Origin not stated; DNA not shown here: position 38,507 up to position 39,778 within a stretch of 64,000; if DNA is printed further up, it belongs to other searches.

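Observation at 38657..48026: Arn-like periplasmic glycosylation module with an N-acetyltransferase and three GT-C/TPR-type membrane proteins, appended to ftsA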

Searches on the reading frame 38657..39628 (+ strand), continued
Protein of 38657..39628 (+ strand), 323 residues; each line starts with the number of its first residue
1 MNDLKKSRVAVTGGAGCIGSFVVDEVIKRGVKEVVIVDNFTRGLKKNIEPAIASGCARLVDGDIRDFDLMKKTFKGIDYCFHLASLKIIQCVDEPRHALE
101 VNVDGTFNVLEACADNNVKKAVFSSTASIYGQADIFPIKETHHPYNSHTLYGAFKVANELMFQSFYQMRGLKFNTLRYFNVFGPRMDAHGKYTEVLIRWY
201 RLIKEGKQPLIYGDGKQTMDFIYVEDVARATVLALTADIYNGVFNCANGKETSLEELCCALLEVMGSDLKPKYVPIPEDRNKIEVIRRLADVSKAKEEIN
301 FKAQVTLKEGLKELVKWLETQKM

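Call 37: search_solved_structures(query=window:38657-39628:+, max_evalue=1e-30, show_alignments=5)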
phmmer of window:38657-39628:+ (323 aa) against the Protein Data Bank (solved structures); distinct sequences matched with E-value up to 1e-30: 21.
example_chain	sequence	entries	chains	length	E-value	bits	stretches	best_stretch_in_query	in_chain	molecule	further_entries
6dnt_A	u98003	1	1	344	1.8e-59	204.9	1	4-321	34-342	NAD-dependent epimerase/dehydratase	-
4zrm_A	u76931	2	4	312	6.4e-51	176.8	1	8-318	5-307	UDP-glucose 4-epimerase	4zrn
1sb8_A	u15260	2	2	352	9.8e-40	140.1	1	10-317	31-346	wbpP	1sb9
7ys8_A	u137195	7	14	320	3.6e-39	138.2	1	8-318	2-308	UDP-glucose 4-epimerase | UDP-glucose 4-epimerase along with EC 5.1.3.2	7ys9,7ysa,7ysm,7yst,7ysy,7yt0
6bwl_A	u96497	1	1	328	4.5e-37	131.3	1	8-322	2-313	Pal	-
3ru7_A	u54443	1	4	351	5.4e-37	131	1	10-317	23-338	WbgU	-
3ru9_A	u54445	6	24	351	5.4e-37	131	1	10-317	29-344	WbgU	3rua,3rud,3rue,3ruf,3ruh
3lu1_A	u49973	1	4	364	6.2e-37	130.9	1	10-317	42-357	WbgU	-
3ruc_A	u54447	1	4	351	7e-37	130.7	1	10-317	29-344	WbgU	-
6wjb_A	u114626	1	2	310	1e-36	130.1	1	7-316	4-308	NAD-dependent epimerase/dehydratase family protein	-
10ke_A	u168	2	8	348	2.4e-36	128.9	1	9-318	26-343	Capsular polysaccharide biosynthesis protein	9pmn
6wj9_A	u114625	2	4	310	5.2e-36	127.8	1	7-316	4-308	NAD-dependent epimerase/dehydratase family protein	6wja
6pmh_A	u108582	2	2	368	8.1e-36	127.2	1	9-318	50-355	UDP-glucose 4-epimerase related protein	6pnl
2p5u_A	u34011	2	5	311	4.3e-34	121.5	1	8-279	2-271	UDP-glucose 4-epimerase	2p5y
3icp_A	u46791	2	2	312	4.3e-33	118.2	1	8-275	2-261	NAD-dependent epimerase/dehydratase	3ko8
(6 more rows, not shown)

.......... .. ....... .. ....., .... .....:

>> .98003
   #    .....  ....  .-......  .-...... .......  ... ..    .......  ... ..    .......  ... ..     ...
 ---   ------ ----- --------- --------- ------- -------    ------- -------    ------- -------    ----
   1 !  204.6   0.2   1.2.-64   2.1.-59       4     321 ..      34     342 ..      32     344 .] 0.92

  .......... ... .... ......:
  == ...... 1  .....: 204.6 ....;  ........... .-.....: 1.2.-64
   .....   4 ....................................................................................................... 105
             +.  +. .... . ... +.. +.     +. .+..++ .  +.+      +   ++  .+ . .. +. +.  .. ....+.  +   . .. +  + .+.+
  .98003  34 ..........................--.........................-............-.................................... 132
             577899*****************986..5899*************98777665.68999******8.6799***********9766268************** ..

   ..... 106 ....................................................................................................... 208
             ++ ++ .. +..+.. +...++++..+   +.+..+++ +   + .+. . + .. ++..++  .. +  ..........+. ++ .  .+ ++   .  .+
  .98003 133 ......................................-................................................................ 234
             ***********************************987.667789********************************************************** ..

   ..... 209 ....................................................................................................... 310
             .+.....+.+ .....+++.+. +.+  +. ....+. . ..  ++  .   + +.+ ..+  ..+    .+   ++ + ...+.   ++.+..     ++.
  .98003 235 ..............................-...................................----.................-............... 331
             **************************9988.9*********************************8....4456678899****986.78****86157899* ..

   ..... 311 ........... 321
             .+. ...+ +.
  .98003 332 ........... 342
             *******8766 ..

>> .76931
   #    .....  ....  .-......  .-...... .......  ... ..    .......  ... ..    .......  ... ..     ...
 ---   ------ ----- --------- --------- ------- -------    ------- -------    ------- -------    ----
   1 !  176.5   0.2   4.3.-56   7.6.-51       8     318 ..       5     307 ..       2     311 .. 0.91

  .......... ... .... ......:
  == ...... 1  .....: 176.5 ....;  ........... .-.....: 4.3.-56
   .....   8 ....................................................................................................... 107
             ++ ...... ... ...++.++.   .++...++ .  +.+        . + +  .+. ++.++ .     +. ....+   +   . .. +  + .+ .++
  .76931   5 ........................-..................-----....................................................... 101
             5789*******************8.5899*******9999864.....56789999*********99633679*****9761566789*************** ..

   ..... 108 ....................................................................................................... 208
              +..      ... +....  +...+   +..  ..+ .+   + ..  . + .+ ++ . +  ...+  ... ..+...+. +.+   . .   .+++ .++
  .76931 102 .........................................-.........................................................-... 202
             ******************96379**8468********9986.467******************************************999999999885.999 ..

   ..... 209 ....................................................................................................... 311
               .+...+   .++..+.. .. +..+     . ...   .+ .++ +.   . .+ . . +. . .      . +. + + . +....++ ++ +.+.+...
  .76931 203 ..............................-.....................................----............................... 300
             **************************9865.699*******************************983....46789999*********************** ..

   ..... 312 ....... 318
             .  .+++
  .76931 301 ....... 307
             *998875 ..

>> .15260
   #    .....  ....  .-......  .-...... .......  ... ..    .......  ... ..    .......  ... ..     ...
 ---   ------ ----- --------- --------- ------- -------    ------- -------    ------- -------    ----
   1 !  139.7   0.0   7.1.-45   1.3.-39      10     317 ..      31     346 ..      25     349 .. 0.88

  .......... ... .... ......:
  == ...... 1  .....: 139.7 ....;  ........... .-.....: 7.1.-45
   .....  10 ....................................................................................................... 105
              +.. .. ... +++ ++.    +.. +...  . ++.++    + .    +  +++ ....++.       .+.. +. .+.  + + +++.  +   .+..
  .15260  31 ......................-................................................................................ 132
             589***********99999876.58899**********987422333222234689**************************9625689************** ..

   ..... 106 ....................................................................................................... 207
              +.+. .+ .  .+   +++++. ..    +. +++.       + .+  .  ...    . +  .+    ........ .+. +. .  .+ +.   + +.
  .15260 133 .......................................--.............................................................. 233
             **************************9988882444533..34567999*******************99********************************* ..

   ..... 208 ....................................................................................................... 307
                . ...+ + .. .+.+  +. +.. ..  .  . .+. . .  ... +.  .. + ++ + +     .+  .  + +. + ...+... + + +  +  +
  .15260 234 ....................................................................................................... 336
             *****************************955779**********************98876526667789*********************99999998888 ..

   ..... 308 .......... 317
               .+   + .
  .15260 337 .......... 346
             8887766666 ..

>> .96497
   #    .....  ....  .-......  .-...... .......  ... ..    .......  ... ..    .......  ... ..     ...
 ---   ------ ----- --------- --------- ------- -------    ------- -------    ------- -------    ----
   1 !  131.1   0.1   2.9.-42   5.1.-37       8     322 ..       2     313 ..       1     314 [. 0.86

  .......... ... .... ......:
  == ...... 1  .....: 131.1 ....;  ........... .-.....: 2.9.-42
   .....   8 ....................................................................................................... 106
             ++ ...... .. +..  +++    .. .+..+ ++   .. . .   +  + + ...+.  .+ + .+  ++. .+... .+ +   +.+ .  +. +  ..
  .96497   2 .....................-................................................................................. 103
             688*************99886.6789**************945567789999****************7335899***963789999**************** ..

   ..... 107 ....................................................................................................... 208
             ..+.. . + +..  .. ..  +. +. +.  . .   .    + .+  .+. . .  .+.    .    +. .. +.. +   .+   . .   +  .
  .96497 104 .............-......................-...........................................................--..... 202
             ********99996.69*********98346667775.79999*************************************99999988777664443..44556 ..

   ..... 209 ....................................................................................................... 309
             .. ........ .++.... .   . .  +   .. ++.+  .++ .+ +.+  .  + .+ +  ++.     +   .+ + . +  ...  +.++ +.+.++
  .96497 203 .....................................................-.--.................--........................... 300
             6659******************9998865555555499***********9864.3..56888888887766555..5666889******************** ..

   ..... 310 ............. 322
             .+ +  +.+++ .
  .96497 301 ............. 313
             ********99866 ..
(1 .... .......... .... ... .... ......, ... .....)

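Call 79: find_homologous_proteins(query=window:38657-39628:+, max_evalue=1e-40)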
Query window:38657-39628:+ (323 aa): 6764 proteins with E <= 1e-40 among 8000 candidates; the best 120 are listed.
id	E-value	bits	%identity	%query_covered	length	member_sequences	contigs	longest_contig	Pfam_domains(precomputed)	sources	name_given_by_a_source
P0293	6.6e-216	734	100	100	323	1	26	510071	PF04321.24,PF16363.12,PF02719.22,PF05368.20,PF01073.26,PF07993.19,PF13460.13,PF01370.28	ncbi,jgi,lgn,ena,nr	ncbi:MAG: NAD-dependent epimerase/dehydratase family protein [Candidatus Aceula lacicola]|nr:NAD-dep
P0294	2.5e-185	633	84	100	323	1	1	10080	PF08659.17,PF04321.24,PF16363.12,PF02719.22,PF05368.20,PF01073.26,PF07993.19,PF13460.13,PF00106.32,PF01370.28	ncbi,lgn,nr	ncbi:MAG: SDR family NAD(P)-dependent oxidoreductase [Candidatus Omnitrophica bacterium]|nr:SDR fami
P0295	6.7e-176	602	81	100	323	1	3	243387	PF08659.17,PF04321.24,PF16363.12,PF02719.22,PF05368.20,PF01073.26,PF07993.19,PF13460.13,PF00106.32,PF01370.28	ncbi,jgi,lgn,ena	-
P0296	1.6e-163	562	76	100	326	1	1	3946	PF04321.24,PF16363.12,PF02719.22,PF05368.20,PF01073.26,PF07993.19,PF13460.13,PF00106.32,PF01370.28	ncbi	-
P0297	8.2e-150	517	70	98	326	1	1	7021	PF08659.17,PF04321.24,PF16363.12,PF02719.22,PF05368.20,PF01073.26,PF07993.19,PF13460.13,PF00106.32,PF01370.28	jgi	jgi:UDP-glucose 4-epimerase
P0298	5.9e-149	514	69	100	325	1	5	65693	PF04321.24,PF16363.12,PF02719.22,PF05368.20,PF01073.26,PF07993.19,PF13460.13,PF01370.28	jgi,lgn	-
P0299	6.5e-149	514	70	100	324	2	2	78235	PF08659.17,PF04321.24,PF16363.12,PF02719.22,PF05368.20,PF01073.26,PF07993.19,PF13460.13,PF00106.32,PF01370.28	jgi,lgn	-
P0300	2.0e-145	502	66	100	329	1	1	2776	PF08659.17,PF04321.24,PF16363.12,PF02719.22,PF05368.20,PF01073.26,PF07993.19,PF13460.13,PF01370.28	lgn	-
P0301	4.1e-145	501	67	99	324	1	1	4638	PF04321.24,PF16363.12,PF02719.22,PF05368.20,PF01073.26,PF07993.19,PF13460.13,PF00106.32,PF01370.28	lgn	-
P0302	1.5e-144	499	66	100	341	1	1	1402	PF04321.24,PF16363.12,PF02719.22,PF05368.20,PF01073.26,PF07993.19,PF13460.13,PF01370.28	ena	-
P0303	1.7e-144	499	69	99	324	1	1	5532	PF04321.24,PF16363.12,PF02719.22,PF05368.20,PF01073.26,PF07993.19,PF13460.13,PF00106.32,PF01370.28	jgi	-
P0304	5.3e-144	497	66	100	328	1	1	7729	PF04321.24,PF16363.12,PF02719.22,PF05368.20,PF00899.28,PF01073.26,PF07993.19,PF13460.13,PF00106.32,PF01370.28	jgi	jgi:UDP-glucose 4-epimerase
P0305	5.4e-144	497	66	99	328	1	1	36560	PF04321.24,PF16363.12,PF02719.22,PF05368.20,PF01073.26,PF07993.19,PF13460.13,PF01370.28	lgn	-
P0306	9.3e-144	497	68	99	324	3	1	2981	PF04321.24,PF16363.12,PF02719.22,PF05368.20,PF01073.26,PF07993.19,PF13460.13,PF00106.32,PF01370.28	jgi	-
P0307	1.5e-143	496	69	100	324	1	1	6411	PF08659.17,PF04321.24,PF16363.12,PF02719.22,PF05368.20,PF01073.26,PF07993.19,PF13460.13,PF00106.32,PF01370.28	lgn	-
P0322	1.1e-138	480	63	99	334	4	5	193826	PF04321.24,PF16363.12,PF02719.22,PF05368.20,PF01073.26,PF07993.19,PF13460.13,PF01370.28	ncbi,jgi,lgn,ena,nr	ncbi:MAG TPA: NAD-dependent epimerase [Candidatus Omnitrophica bacterium]|nr:MAG: NAD-dependent epim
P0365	2.6e-134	466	61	99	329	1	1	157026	PF04321.24,PF16363.12,PF02719.22,PF05368.20,PF01073.26,PF07993.19,PF13460.13,PF01370.28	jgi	jgi:UDP-glucose 4-epimerase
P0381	7.4e-133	461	62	98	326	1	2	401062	PF04321.24,PF16363.12,PF02719.22,PF01073.26,PF07993.19,PF13460.13,PF01370.28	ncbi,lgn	-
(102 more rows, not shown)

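Call 80: find_encoding_contigs(protein=P0322, flank=8000, max_places=1)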
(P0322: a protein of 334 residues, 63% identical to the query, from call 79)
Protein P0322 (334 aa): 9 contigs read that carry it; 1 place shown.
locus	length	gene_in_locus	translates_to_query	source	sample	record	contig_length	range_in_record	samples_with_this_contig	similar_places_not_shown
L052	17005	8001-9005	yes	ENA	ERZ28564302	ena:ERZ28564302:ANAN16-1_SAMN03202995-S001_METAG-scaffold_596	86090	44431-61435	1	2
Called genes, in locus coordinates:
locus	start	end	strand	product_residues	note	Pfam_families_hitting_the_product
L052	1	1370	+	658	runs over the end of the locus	PF00361:Proton_antipo_M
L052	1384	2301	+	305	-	PF00146:NADHdh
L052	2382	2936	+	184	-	-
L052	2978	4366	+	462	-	PF00361:Proton_antipo_M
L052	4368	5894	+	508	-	PF00329:Complex1_30kDa (weak), PF00346:Complex1_49kDa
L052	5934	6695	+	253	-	PF01058:Oxidored_q6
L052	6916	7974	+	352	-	PF01408:GFO_IDH_MocA, PF03447:NAD_binding_3 (faint), PF22725:GFO_IDH_MocA_C3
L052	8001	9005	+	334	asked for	PF01073:3Beta_HSD, PF01370:Epimerase, PF02719:Polysacc_synt_2, PF04321:RmlD_sub_bind, PF05368:NmrA (weak), PF07993:NAD_binding_4, PF16363:GDP_Man_Dehyd, PF13460:NAD_binding_10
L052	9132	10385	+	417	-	PF01041:DegT_DnrJ_EryC1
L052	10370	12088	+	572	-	PF02543:Carbam_trans_N, PF00814:TsaD (faint), PF16861:Carbam_trans_C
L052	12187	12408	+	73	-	-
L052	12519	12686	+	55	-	-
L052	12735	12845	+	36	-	-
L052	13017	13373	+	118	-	-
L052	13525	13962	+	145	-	-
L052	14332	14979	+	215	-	-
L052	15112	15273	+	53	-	-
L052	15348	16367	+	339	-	PF09254:FokI_cleav_dom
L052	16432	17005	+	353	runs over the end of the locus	PF02661:Fic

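Call 81: find_encoding_contigs(protein=P0381, flank=8000, max_places=1)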
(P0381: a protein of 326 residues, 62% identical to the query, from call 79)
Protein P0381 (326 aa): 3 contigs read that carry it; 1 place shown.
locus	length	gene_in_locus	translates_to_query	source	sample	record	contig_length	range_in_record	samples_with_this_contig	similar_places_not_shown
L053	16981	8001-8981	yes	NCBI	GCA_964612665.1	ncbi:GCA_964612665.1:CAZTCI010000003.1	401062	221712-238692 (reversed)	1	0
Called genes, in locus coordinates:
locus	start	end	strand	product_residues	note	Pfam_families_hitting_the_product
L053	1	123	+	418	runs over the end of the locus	-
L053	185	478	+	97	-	-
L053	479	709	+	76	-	PF07927:HicA_toxin (weak)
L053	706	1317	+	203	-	-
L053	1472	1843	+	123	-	PF01451:LMWPc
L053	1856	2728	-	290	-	PF02219:MTHFR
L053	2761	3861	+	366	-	PF01757:Acyl_transf_3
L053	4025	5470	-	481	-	-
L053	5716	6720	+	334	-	PF01408:GFO_IDH_MocA, PF22725:GFO_IDH_MocA_C3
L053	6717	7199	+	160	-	PF25084:LbH_EIF2B (weak), PF25087:GMPPB_C (weak), PF00132:Hexapep, PF14602:Hexapep_2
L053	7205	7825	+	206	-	PF13847:Methyltransf_31, PF08241:Methyltransf_11, PF13649:Methyltransf_25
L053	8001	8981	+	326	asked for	PF01073:3Beta_HSD, PF01370:Epimerase, PF02719:Polysacc_synt_2, PF04321:RmlD_sub_bind, PF07993:NAD_binding_4, PF16363:GDP_Man_Dehyd, PF13460:NAD_binding_10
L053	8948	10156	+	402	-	PF01041:DegT_DnrJ_EryC1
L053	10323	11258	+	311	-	PF00535:Glycos_transf_2, PF12804:NTP_transf_3 (weak)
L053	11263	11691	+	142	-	PF14907:NTP_transf_5, PF10706:Aminoglyc_resit (faint)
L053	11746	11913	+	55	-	-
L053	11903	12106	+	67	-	-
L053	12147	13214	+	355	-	PF01073:3Beta_HSD (weak), PF01370:Epimerase, PF02719:Polysacc_synt_2, PF04321:RmlD_sub_bind, PF16363:GDP_Man_Dehyd, PF07993:NAD_binding_4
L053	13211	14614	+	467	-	PF13489:Methyltransf_23, PF13847:Methyltransf_31, PF08241:Methyltransf_11, PF08242:Methyltransf_12, PF13649:Methyltransf_25, PF00535:Glycos_transf_2, PF10111:Glyco_tranf_2_2, PF13641:Glyco_tranf_2_3 (weak)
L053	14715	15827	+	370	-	-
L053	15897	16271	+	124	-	PF05523:FdtA (weak), PF14667:Polysacc_synt_C, PF00190:Cupin_1 (weak), PF05899:Cupin_3 (weak), PF07883:Cupin_2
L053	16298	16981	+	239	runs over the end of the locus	PF00535:Glycos_transf_2, PF13641:Glyco_tranf_2_3 (weak)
